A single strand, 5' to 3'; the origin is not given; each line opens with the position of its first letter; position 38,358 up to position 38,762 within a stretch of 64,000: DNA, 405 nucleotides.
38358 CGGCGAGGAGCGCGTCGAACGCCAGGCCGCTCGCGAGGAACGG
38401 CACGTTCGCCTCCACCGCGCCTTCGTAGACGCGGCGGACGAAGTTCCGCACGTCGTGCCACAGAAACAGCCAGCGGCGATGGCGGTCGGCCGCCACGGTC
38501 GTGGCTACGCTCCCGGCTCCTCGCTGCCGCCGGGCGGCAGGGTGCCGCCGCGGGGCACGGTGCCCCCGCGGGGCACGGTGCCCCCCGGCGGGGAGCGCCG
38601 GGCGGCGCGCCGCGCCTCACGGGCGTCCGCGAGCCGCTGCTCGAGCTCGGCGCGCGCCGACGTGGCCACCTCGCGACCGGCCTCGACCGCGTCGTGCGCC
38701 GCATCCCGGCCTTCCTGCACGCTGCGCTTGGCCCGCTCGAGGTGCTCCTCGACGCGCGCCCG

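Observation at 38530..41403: Palindrome-containing 18-nt tandem repeats form the C-terminal tails of two genes on opposite strands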

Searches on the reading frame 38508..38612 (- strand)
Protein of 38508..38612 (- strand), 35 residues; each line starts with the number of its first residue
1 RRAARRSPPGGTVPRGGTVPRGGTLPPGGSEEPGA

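Call 46: search_protein_representatives(protein=window:38508-38612:-)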
Query: 35 residues. Proteins with E-value up to 0.001 (for the whole library): 0; up to 1e-10: 0; up to 1e-30: 0. The best 0 are listed.
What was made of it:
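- The tail peptide has no significant match among 1.84 billion representative proteins (call 46).
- Tried and rejected: The query is too short and low in complexity to be informative (call 46).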
